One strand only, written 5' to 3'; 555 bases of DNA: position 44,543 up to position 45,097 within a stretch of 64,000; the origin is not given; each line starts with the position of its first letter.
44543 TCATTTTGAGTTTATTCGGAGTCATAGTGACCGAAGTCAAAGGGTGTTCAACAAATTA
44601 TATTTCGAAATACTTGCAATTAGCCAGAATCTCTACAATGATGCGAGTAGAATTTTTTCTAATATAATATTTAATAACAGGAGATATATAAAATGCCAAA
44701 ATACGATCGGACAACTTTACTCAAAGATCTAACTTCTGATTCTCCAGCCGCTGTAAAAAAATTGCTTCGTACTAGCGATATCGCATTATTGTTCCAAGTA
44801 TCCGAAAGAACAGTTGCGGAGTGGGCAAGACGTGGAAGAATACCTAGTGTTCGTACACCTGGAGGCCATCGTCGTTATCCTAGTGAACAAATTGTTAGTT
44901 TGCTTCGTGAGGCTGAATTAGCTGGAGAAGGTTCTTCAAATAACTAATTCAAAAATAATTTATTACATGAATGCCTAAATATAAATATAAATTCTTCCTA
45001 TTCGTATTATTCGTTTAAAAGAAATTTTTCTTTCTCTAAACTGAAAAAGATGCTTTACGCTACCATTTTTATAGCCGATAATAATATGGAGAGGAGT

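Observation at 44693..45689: BldC-like DNA binder plus degenerate GGDEF protein (SNGEF, I-site kept) wedged between proB and proA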

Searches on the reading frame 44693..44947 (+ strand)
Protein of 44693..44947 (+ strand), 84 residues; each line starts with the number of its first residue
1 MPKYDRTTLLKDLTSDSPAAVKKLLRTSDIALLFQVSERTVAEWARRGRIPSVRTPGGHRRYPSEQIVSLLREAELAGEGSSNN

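Call 3: search_protein_families(library=pfam, proteins=[window:44693-44947:+], max_evalue=1)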
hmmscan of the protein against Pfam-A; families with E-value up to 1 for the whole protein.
window:44693-44947:+ (84 aa): 9 families
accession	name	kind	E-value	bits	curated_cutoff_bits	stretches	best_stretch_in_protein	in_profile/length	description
PF12728.13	HTH_17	-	1.7e-11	44.6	27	1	24-73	1-49/51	Helix-turn-helix domain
PF00376.29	MerR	-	1.1e-08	35.1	28.2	1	26-62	1-38/38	MerR family regulatory protein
PF13411.12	MerR_1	-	4.7e-07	30.3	21.6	1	26-82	2-58/69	MerR HTH family regulatory protein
PF13384.12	HTH_23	-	0.011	15.9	24.6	1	23-47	16-40/50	Homeodomain-like domain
PF08281.18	Sigma70_r4_2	-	0.029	14.4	25.7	1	27-49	29-51/54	Sigma-70, region 4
PF13518.12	HTH_28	-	0.039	14.5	25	1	26-47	14-35/52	Helix-turn-helix domain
PF13613.12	HTH_Tnp_4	-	0.043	13.9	27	1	25-44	20-39/53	Helix-turn-helix of DDE superfamily endonuclease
PF07022.19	Phage_CI_repr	-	0.066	14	22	1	29-52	17-40/65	Bacteriophage CI repressor helix-turn-helix domain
PF06056.18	Terminase_5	-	0.099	13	20.3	1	26-49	15-38/58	Putative ATPase subunit of terminase (gpP-like)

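Call 4: search_protein_families(library=ncbifam, proteins=[window:44693-44947:+], max_evalue=1)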
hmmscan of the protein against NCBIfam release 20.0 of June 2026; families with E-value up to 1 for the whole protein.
window:44693-44947:+ (84 aa): 13 families
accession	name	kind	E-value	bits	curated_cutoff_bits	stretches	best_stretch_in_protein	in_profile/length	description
NF033787.1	HTH_BldC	subfamily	3e-18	65.4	77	1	24-71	2-49/49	BldC family transcriptional regulator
TIGR01764.1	excise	domain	3.5e-07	30.5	28.8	1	25-67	2-43/49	excisionase family DNA-binding protein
NF033518.0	transpos_IS607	equivalog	6.6e-07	29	110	1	30-77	3-50/187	IS607 family transposase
NF046037.1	carphisopro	domain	0.00056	20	38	1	29-56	13-40/54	carph-isopro domain-containing protein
NF047375.1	HeatShock_HspR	equivalog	0.0013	18.7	105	1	27-78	6-57/92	heat shock protein transcriptional repressor HspR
NF052513.1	TransRegCarH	equivalog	0.0018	17.6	400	1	35-81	17-64/274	HTH-type transcriptional repressor CarH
NF047737.1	antiphage_MADS1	equivalog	0.003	17.8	80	1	23-52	2-31/49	methylation-associated defense system helix-turn-helix domain-containing protein MAD1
NF009648.0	PRK13182.1-4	equivalog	0.063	13.3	170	1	27-73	3-48/184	chromosome-anchoring protein RacA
NF033545.0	transpos_IS630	equivalog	0.072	12.5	100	1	26-73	14-67/299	IS630 family transposase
NF011617.0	PRK15043.1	equivalog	0.09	12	417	1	27-67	6-47/243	HTH-type transcriptional regulator MlrA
NF009649.0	PRK13182.1-5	equivalog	0.11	12.6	265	1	26-73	2-48/186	chromosome-anchoring protein RacA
TIGR02051.1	MerR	equivalog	0.14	12.4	150.85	1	28-67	3-43/124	mercury resistance transcriptional regulator MerR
TIGR03453.1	partition_RepA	equivalog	0.2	10.4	348.45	1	18-71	25-81/387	plasmid partitioning protein RepA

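Call 20: find_homologous_proteins(query=window:44693-44947:+, max_evalue=0.001)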
Query window:44693-44947:+ (84 aa): 1038 proteins with E <= 0.001 among 1038 candidates; the best 120 are listed.
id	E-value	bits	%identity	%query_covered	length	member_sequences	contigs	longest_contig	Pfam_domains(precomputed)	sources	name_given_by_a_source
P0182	3.9e-42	159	90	99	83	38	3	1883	PF12728.14,PF00376.30,PF13411.13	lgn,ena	-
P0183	1.1e-41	157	90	99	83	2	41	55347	PF12728.14,PF00376.30,PF13411.13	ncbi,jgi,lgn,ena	jgi:excisionase family DNA binding protein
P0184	3.6e-41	156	91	96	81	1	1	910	PF12728.14,PF00376.30,PF13411.13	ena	-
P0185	4.2e-41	156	89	99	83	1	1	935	PF12728.14,PF00376.30,PF13411.13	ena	-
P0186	7.4e-40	152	89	95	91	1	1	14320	PF12728.14,PF00376.30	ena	-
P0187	9.0e-39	148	87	99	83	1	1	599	PF12728.14,PF00376.30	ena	-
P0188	1.8e-22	96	70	82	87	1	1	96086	PF12728.14,PF00376.30,PF13411.13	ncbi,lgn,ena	-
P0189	2.2e-22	96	71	83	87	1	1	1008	PF12728.14,PF00376.30,PF13411.13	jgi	-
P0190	5.6e-22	95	67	89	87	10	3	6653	PF12728.14,PF00376.30,PF13411.13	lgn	-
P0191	6.0e-22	95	68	88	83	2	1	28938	PF12728.14,PF00376.30,PF13411.13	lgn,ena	-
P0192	6.4e-22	95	69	80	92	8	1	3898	PF12728.14,PF00376.30,PF13411.13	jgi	jgi:excisionase family DNA binding protein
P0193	7.3e-22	95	69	83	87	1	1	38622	PF12728.14,PF00376.30,PF13411.13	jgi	jgi:excisionase family DNA binding protein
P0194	7.5e-22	94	63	85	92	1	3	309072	PF12728.14,PF00376.30,PF13411.13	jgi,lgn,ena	jgi:excisionase family DNA binding protein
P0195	1.0e-21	94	63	85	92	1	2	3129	PF12728.14,PF00376.30,PF13411.13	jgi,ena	-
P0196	1.1e-21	94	72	79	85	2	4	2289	PF12728.14,PF00376.30,PF13411.13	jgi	jgi:excisionase family DNA binding protein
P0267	2.5e-20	90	66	87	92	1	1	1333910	PF12728.14,PF00376.30,PF13411.13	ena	-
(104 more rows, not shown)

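Call 22: find_encoding_contigs(protein=P0267, flank=6000, max_places=2)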
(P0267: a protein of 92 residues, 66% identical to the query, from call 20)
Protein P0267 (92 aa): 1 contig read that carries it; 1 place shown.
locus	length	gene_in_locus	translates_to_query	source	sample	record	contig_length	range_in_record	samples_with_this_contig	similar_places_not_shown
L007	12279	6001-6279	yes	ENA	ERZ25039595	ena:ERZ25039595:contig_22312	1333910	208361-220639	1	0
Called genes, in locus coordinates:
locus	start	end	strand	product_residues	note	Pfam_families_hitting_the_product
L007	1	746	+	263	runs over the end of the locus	PF13369:Transglut_core2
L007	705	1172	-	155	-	-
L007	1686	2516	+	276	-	-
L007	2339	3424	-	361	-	PF17760:UvrA_inter, PF17755:UvrA_DNA-bind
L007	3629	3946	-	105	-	PF02151:UVR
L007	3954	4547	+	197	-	-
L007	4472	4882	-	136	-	-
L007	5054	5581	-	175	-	-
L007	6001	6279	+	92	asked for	PF12728:HTH_17, PF13411:MerR_1, PF00376:MerR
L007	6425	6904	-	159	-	PF00575:S1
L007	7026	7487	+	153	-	-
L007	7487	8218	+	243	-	-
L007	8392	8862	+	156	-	-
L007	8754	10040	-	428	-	PF07690:MFS_1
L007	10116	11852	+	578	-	PF00501:AMP-binding, PF13193:AMP-binding_C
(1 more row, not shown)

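Call 23: find_encoding_contigs(protein=P0194, flank=6000, max_places=2)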
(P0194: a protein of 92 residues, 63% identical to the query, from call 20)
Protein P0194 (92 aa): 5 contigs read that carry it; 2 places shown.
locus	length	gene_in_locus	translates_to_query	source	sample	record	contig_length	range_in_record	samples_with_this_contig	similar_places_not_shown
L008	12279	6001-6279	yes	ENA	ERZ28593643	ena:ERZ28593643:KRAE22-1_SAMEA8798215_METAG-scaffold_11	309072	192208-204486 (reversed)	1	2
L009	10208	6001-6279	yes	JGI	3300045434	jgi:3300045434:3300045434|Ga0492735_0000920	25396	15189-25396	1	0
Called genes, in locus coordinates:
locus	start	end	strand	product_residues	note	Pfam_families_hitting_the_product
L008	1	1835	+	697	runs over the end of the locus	PF10150:RNase_E_G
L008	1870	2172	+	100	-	PF00829:Ribosomal_L21p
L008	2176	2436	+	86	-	PF01016:Ribosomal_L27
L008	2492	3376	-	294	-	PF08668:HDOD, PF01966:HD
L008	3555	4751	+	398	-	PF01018:GTP1_OBG, PF01926:MMR_HSR1, PF02421:FeoB_N, PF09269:DUF1967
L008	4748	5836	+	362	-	PF00696:AA_kinase, PF01472:PUA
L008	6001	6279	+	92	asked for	PF12728:HTH_17, PF13411:MerR_1 (weak), PF00376:MerR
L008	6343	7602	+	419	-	PF00171:Aldedh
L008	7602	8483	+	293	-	PF05496:RuvB_N (faint), PF07724:AAA_2, PF13191:AAA_16 (weak), PF13401:AAA_22 (weak), PF00004:AAA, PF07726:AAA_3 (faint), PF07728:AAA_5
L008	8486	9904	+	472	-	PF05762:VWA_CoxE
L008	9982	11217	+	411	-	-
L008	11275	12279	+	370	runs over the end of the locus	PF03403:PAF-AH_p_II, PF07224:Chlorophyllase, PF12697:Abhydrolase_6 (weak), PF01738:DLH (weak), PF12740:PETase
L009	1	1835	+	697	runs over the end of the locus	PF10150:RNase_E_G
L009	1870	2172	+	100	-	PF00829:Ribosomal_L21p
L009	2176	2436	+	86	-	PF01016:Ribosomal_L27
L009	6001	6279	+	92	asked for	PF12728:HTH_17, PF13411:MerR_1 (weak), PF00376:MerR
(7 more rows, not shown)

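Call 24: find_encoding_contigs(protein=P0188, flank=6000, max_places=2)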
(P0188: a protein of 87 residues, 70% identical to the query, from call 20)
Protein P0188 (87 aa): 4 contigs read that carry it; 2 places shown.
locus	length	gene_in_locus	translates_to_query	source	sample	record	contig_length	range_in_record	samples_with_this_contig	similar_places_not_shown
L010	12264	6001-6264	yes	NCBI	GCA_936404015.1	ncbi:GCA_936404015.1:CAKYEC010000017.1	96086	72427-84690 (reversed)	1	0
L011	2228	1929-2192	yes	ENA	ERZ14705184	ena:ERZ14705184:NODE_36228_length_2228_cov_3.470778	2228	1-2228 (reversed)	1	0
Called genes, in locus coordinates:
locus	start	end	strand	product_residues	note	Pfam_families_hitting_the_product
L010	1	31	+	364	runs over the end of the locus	PF02445:NadA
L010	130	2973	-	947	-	PF00005:ABC_tran (faint), PF01583:APS_kinase (faint), PF02463:SMC_N (faint), PF03193:RsgA_GTPase (faint), PF13476:AAA_23 (faint), PF13555:AAA_29 (faint), PF17760:UvrA_inter, PF17755:UvrA_DNA-bind, +1 more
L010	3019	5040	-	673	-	PF00270:DEAD (faint), PF04851:ResIII, PF17757:UvrB_inter, PF27431:UvrB_3rd, PF00271:Helicase_C, PF12344:UvrB, PF02151:UVR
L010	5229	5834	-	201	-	PF01121:CoaE, PF13671:AAA_33 (faint)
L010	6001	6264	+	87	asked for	PF12728:HTH_17, PF13411:MerR_1, PF00376:MerR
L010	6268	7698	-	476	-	PF00575:S1, PF21710:Spt6_S1 (faint), PF00575:S1, PF23459:S1_RRP5 (weak), PF00575:S1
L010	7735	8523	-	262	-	PF02353:CMAS (weak), PF13489:Methyltransf_23, PF01209:Ubie_methyltran (faint), PF13649:Methyltransf_25, PF13847:Methyltransf_31, PF08241:Methyltransf_11, PF08242:Methyltransf_12 (weak)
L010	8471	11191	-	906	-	PF02739:5_3_exonuc_N, PF01367:5_3_exonuc, PF00476:DNA_pol_A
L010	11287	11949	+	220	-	PF01325:Fe_dep_repress, PF12802:MarR_2 (weak), PF13412:HTH_24 (faint), PF02742:Fe_dep_repr_C, PF04023:FeoA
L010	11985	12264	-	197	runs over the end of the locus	PF00072:Response_reg, PF03861:ANTAR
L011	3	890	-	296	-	?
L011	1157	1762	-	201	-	PF01121:CoaE, PF13671:AAA_33 (faint)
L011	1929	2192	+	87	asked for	PF12728:HTH_17, PF13411:MerR_1, PF00376:MerR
